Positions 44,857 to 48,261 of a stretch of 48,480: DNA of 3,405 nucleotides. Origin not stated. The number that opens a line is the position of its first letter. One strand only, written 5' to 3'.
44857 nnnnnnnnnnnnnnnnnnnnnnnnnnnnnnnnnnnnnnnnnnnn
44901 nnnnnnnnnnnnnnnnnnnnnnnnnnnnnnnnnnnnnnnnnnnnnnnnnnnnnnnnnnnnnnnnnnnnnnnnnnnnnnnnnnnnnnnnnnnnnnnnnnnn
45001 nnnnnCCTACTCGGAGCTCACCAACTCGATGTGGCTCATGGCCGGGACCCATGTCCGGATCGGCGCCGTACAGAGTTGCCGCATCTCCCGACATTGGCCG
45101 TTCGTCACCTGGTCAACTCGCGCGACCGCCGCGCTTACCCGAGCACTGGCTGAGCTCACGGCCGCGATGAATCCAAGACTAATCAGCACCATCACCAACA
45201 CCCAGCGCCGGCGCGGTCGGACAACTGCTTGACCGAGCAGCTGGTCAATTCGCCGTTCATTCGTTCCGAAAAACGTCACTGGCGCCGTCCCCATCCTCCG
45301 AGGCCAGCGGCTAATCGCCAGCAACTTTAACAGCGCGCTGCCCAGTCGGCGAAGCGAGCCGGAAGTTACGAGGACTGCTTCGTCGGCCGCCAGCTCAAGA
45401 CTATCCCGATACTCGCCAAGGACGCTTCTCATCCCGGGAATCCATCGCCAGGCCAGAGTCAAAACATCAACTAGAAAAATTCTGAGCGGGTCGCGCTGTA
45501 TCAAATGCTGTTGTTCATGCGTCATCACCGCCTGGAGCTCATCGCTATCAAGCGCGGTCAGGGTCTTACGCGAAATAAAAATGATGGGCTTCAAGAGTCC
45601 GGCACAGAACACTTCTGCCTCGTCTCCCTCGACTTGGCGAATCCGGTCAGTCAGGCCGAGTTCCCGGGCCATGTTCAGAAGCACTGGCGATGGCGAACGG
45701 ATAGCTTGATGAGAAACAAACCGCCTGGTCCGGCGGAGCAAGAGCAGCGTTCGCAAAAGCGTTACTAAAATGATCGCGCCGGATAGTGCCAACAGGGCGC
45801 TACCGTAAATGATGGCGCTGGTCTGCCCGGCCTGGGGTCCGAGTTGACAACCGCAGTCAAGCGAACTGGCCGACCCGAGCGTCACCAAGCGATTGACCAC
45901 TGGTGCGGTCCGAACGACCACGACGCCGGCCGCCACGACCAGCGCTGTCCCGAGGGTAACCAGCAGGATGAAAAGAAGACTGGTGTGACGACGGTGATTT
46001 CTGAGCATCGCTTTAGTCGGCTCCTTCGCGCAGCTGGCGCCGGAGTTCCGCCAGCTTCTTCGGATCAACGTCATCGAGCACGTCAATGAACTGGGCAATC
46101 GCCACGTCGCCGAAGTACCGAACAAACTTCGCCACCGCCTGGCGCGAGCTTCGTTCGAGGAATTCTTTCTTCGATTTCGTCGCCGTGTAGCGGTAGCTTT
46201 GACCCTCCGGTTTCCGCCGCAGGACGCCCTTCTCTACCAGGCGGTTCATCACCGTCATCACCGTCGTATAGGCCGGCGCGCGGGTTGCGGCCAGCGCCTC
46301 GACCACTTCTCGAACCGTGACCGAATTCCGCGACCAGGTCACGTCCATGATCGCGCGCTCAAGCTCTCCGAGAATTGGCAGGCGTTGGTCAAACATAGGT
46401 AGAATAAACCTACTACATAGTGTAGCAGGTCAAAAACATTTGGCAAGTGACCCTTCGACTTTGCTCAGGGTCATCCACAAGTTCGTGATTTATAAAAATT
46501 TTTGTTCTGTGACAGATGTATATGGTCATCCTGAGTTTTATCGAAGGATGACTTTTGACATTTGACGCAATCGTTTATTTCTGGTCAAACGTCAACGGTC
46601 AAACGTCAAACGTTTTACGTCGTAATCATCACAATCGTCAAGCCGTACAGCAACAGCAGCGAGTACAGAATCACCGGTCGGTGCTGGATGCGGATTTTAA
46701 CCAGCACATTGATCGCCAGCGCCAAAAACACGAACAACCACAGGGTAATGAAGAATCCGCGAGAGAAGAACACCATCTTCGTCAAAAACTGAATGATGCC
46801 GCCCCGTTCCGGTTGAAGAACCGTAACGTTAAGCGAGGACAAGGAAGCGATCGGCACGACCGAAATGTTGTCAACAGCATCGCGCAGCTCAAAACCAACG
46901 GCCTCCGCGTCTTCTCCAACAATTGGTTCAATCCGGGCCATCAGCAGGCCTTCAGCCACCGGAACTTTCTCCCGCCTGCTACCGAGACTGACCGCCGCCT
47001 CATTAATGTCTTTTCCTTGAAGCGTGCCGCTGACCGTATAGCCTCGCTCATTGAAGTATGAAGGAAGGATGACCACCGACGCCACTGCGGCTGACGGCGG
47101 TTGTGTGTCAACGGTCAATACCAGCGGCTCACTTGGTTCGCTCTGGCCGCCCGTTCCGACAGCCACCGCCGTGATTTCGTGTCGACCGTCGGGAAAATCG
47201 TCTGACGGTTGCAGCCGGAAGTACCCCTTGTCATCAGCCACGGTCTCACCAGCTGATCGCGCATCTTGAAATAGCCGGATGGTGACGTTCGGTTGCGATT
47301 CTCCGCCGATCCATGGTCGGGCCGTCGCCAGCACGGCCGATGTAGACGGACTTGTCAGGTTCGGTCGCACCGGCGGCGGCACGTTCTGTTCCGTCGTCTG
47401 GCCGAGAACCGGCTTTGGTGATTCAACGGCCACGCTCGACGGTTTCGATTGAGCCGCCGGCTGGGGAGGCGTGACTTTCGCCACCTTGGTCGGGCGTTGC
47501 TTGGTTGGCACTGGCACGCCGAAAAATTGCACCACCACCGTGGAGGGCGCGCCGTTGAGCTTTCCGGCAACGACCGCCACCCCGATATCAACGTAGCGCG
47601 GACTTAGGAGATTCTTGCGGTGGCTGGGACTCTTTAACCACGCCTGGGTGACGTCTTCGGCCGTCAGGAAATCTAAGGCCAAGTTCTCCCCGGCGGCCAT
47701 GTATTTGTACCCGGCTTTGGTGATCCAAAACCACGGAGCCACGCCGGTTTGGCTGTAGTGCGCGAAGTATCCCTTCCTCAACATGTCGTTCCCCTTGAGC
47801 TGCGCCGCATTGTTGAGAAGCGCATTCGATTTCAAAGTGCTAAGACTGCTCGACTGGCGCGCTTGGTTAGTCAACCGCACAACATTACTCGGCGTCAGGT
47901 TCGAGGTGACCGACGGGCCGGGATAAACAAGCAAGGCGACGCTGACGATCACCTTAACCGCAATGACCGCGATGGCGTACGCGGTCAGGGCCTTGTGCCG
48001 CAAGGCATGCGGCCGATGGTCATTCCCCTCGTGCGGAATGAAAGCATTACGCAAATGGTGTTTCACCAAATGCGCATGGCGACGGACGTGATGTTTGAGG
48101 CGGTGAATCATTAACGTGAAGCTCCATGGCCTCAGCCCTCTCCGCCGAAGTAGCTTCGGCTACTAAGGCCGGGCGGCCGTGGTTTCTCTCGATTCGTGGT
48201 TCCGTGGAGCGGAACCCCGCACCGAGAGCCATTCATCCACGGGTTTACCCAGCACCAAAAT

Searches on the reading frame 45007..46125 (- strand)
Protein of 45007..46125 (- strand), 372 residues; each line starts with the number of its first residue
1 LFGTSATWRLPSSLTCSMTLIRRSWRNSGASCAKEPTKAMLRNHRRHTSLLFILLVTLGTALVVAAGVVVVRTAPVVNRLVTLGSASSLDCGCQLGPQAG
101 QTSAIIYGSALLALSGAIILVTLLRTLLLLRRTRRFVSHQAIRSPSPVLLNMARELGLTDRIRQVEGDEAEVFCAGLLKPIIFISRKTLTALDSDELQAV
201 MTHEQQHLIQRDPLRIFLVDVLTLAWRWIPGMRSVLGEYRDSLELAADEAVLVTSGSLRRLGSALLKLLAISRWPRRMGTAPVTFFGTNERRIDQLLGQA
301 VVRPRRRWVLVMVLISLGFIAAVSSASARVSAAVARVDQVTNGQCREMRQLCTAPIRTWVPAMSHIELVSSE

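Call 58: search_protein_families(library=pfam, proteins=[window:45007-46125:-], max_evalue=0.00001)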
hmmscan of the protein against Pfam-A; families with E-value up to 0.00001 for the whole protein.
window:45007-46125:- (372 aa): 2 families
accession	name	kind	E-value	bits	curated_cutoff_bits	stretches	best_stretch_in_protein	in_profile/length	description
PF05569.17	Peptidase_M56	-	2.5e-14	53.6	31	1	100-293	93-293/296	BlaR1 peptidase M56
PF01435.24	Peptidase_M48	-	4.2e-06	27.1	20.3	1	152-225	14-94/186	Peptidase family M48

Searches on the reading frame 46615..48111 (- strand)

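Call 58: search_protein_families(library=pfam, proteins=[window:46615-48111:-], max_evalue=0.00001)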
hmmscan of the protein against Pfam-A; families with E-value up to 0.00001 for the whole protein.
window:46615-48111:- (498 aa): 2 families
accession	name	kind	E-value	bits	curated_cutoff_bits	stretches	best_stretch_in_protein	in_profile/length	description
PF00188.32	CAP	-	1.9e-14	55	21.1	1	78-194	1-114/117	Cysteine-rich secretory protein family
PF19077.6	Big_13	-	7.2e-07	30.1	27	1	265-336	28-102/102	Bacterial Ig-like domain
